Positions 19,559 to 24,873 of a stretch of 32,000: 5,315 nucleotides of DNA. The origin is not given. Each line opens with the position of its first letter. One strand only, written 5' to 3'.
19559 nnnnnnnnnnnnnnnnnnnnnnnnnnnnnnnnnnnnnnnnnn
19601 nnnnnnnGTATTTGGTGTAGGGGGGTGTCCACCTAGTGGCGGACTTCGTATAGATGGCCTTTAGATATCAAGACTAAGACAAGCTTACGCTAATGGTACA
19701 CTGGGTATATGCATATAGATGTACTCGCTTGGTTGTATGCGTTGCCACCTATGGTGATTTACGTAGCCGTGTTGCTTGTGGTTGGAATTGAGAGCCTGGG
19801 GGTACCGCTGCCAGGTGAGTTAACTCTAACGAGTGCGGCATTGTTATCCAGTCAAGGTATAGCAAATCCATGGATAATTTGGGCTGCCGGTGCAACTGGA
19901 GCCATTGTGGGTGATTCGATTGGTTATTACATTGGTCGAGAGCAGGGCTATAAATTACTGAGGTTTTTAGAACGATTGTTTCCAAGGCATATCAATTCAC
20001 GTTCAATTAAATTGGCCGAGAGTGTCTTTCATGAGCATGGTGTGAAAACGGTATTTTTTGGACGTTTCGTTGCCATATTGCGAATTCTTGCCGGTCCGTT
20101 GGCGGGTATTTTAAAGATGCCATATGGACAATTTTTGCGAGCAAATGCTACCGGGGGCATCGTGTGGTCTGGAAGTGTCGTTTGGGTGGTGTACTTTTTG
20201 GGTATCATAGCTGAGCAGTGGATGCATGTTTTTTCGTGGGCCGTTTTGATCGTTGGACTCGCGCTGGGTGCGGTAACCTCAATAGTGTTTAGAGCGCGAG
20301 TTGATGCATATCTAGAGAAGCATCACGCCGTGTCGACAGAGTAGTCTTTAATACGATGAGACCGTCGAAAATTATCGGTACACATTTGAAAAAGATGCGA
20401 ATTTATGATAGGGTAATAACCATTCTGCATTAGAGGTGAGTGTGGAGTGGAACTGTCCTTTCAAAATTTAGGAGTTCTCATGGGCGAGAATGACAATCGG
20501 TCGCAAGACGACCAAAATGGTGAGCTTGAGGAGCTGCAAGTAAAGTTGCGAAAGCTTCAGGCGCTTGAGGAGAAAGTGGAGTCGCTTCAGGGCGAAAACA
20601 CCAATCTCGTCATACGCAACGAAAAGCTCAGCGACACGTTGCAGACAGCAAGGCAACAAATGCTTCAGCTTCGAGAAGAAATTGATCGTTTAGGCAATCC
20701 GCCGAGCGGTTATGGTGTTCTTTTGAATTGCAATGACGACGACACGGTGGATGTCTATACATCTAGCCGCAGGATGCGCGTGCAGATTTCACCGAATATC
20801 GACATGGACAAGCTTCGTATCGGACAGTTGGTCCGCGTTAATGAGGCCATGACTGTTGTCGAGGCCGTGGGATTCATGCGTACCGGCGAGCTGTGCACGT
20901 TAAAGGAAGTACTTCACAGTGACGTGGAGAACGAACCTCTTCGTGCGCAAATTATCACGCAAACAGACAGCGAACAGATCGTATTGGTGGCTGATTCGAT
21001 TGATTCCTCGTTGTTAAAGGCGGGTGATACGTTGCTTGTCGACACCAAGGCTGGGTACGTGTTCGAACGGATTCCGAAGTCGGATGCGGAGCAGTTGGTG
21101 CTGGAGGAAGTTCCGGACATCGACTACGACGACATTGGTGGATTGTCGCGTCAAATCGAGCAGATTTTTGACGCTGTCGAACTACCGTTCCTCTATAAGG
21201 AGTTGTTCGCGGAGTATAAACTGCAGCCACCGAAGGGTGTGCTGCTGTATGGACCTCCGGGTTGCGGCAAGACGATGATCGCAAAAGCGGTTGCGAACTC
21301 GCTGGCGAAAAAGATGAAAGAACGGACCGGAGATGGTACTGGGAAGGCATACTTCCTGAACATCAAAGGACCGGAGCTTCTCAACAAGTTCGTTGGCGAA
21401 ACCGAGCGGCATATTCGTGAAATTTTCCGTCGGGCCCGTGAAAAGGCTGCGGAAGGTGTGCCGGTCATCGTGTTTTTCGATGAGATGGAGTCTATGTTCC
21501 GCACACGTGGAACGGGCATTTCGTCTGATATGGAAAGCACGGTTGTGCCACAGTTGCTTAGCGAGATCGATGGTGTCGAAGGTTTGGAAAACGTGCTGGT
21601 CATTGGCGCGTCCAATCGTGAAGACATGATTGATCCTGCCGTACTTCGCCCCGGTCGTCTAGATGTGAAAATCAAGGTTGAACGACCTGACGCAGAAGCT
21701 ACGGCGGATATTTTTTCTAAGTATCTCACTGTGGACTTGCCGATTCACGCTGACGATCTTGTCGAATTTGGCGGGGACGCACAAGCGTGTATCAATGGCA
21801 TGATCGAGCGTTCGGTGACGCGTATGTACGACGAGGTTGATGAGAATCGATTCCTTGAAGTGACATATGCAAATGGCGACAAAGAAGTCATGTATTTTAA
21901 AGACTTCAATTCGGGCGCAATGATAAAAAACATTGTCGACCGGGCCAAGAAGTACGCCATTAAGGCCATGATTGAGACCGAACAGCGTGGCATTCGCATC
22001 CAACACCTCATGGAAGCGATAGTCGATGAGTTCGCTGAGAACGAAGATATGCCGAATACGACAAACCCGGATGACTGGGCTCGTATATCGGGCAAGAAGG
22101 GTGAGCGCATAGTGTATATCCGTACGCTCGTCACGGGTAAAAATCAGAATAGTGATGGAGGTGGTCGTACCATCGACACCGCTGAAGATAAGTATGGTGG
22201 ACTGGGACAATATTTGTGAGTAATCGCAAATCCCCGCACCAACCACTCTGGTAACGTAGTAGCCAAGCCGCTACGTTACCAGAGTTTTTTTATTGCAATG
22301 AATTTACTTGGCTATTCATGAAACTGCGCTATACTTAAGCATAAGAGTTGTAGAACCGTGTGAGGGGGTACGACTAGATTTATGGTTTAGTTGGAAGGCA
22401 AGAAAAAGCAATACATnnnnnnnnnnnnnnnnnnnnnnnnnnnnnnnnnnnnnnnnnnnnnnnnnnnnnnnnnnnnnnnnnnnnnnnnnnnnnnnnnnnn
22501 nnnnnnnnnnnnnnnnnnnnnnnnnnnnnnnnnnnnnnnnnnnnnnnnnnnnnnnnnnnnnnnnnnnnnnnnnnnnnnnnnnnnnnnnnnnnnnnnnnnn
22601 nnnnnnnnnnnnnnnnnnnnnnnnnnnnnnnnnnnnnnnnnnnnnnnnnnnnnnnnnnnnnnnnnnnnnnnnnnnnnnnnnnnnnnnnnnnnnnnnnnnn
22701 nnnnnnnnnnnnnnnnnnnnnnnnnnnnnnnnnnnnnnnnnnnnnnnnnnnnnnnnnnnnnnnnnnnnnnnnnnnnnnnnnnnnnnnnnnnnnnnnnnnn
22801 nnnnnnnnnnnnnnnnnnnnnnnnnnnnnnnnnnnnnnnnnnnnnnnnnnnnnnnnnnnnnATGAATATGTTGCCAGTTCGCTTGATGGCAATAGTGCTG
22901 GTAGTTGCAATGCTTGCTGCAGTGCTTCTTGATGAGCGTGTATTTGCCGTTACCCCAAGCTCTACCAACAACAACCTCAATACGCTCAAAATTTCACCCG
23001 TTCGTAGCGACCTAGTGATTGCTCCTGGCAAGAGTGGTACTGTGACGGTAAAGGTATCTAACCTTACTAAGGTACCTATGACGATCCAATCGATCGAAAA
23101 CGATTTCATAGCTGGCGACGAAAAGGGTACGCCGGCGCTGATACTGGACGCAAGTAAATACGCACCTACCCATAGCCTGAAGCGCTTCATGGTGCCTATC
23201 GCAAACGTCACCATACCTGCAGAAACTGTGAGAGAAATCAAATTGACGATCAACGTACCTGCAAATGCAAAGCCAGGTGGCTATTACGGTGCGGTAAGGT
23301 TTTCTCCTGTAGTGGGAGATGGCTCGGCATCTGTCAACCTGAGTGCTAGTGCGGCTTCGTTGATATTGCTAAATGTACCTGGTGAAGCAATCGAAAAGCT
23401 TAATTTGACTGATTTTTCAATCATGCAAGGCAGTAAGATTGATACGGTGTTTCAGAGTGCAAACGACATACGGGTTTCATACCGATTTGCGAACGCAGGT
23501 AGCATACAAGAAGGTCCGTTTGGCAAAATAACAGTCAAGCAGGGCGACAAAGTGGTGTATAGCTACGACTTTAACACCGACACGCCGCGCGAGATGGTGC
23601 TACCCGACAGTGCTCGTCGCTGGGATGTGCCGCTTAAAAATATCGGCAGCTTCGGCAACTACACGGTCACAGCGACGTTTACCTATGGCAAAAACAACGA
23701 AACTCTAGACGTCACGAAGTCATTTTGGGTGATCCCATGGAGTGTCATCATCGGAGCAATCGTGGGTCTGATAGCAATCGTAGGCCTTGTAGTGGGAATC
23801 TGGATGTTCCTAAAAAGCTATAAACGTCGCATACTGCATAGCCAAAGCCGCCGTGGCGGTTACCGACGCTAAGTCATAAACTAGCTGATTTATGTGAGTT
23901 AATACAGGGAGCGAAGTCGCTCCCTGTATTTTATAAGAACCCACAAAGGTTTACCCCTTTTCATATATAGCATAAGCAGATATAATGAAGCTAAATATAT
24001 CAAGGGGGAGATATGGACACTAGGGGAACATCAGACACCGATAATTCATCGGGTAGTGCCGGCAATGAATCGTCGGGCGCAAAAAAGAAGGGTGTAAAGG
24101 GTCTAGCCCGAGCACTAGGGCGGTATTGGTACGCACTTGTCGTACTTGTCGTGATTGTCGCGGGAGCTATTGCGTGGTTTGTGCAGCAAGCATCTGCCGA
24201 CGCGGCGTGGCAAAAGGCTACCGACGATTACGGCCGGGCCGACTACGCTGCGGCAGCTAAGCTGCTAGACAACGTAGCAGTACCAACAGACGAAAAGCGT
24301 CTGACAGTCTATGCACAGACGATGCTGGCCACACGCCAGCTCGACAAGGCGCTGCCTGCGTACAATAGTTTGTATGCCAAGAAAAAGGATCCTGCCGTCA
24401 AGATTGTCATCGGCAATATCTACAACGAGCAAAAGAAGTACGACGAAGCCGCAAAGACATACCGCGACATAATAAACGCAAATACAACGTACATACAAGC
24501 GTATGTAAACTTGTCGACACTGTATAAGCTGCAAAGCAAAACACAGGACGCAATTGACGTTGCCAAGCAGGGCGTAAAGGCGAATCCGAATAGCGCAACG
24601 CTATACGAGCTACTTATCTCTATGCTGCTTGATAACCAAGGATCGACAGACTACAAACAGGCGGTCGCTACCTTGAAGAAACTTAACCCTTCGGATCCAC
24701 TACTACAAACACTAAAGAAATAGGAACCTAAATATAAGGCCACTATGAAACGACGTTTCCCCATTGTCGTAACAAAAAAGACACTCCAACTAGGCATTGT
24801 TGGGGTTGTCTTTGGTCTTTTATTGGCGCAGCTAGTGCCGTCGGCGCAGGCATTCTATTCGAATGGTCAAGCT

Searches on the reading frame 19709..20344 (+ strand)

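Call 9: search_protein_families(library=pfam, proteins=[window:19709-20344:+], max_evalue=0.001)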
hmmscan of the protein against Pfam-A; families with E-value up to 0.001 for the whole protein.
window:19709-20344:+ (211 aa): 1 family
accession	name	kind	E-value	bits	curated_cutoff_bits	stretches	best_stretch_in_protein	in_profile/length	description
PF09335.16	VTT_dom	-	5.5e-17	62.8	33.9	1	35-161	2-121/123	VTT domain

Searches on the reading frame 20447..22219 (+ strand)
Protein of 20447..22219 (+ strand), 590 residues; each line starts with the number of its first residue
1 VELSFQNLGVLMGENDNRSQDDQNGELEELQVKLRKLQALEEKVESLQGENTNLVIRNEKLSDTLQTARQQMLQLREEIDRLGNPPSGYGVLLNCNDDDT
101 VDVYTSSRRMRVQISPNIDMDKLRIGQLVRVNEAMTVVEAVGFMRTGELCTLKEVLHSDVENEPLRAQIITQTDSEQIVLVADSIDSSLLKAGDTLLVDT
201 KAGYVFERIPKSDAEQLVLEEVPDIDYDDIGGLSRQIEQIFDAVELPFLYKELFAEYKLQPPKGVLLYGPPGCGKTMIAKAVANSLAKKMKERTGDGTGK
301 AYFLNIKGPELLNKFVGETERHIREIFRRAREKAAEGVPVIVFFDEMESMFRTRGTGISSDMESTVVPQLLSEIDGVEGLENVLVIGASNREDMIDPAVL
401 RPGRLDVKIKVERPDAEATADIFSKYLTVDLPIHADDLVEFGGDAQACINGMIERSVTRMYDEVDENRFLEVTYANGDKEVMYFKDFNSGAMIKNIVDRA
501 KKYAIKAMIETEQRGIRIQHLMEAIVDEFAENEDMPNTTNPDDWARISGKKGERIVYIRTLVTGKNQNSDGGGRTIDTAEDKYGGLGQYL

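Call 9: search_protein_families(library=pfam, proteins=[window:20447-22219:+], max_evalue=0.001)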
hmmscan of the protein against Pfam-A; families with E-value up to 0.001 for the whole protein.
window:20447-22219:+ (590 aa): 13 families
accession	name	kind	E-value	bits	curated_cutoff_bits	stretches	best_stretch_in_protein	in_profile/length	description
PF00004.35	AAA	-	7.7e-38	130.4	21.2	1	265-412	1-130/131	ATPase family associated with various cellular activities (AAA)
PF17758.7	Prot_ATP_ID_OB_N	-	7.9e-24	83.6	23.4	1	89-148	2-62/62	Proteasomal ATPase OB N-terminal domain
PF16450.11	Prot_ATP_ID_OB_C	-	2.6e-13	50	23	1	150-210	2-56/56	Proteasomal ATPase OB C-terminal domain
PF13191.12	AAA_16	-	4.6e-07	30.9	32.6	1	260-318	22-85/167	AAA ATPase domain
PF00910.28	RNA_helicase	-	4.9e-05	24.2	21.5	1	265-316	1-48/105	RNA helicase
PF05496.18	RuvB_N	-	7.3e-05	23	27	1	262-296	33-67/159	Holliday junction DNA helicase RuvB P-loop domain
PF06068.19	TIP49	-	0.00016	21.4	23.8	0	262-312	50-99/347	TIP49 P-loop domain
PF24883.2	NPHP3_N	-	0.0002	22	24.8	1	263-291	23-51/164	Nephrocystin 3, N-terminal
PF07728.20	AAA_5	-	0.00037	20.9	22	0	264-289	1-27/139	AAA domain (dynein-related subfamily)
PF20720.3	nSTAND3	-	0.00044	20.4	27.2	0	258-289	13-44/155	Novel STAND NTPase 3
PF01637.24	ATPase_2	-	0.00066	20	33.2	0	260-328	18-79/225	ATPase domain predominantly from Archaea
PF01078.27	Mg_chelatase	-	0.00068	19.5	20.3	0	265-290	25-50/207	Magnesium chelatase, subunit ChlI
PF13401.12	AAA_22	-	0.00098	19.9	27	0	265-295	8-33/130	AAA domain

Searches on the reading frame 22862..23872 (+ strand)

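Call 9: search_protein_families(library=pfam, proteins=[window:22862-23872:+], max_evalue=0.001)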
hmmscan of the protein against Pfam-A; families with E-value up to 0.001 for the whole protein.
window:22862-23872:+ (336 aa): 2 families
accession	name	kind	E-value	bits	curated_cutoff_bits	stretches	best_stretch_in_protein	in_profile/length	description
PF06030.18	WxLIP_PGBD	-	1.2e-06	29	27.3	1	50-148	20-120/121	WxL Interacting Protein, peptidoglycan binding domain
PF22680.2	Glyco_hydro_123_N_2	-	0.0009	19.5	27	0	113-147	106-140/142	Glycoside hydrolase 123 N-terminal domain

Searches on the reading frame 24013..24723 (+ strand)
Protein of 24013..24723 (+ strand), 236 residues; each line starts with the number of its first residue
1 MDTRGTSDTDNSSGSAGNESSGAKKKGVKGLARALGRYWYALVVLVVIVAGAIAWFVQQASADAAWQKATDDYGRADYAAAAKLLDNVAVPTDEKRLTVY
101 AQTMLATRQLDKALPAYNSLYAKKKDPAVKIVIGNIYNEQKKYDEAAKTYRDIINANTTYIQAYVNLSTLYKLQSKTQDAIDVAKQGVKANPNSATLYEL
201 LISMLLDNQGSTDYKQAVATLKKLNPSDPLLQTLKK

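Call 9: search_protein_families(library=pfam, proteins=[window:24013-24723:+], max_evalue=0.001)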
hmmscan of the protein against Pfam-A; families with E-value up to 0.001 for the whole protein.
window:24013-24723:+ (236 aa): 13 families
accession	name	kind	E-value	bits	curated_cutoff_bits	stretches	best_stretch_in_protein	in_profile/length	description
PF13428.12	TPR_14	-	2.1e-10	40.7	23.5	0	163-202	3-42/44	Tetratricopeptide repeat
PF14559.12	TPR_19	-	4.5e-10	40.2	25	1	139-200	3-64/68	Tetratricopeptide repeat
PF13181.12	TPR_8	-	2.2e-07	30.9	25.7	0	132-157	6-31/34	Tetratricopeptide repeat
PF00515.34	TPR_1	-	1.1e-06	28.7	27.8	0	133-151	7-25/34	Tetratricopeptide repeat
PF13429.12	TPR_15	-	5.3e-06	26.5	26.2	1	165-231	150-216/280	Tetratricopeptide repeat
PF12895.13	ANAPC3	-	8.3e-06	26.4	27.2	1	77-151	4-80/82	Anaphase-promoting complex, cyclosome, subunit 3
PF13432.12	TPR_16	-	8.6e-06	26.5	32.7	0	105-154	8-58/65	Tetratricopeptide repeat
PF07719.23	TPR_2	-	1.5e-05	25.2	27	0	162-193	2-33/34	Tetratricopeptide repeat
PF13431.12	TPR_17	-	8.2e-05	23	24.4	0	150-181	2-33/34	Tetratricopeptide repeat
PF13424.12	TPR_12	-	9.2e-05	23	30.1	0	133-189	9-73/77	Tetratricopeptide repeat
PF13176.12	TPR_7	-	0.0001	22.5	27.9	0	133-152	5-24/36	Tetratricopeptide repeat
PF13174.12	TPR_6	-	0.00035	21.5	26.3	0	133-155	6-28/33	Tetratricopeptide repeat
PF24575.1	TPR_Slam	-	0.00056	20.7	35.2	0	113-174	34-94/104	Surface lipoprotein assembly modifier, N-terminal TPR repeats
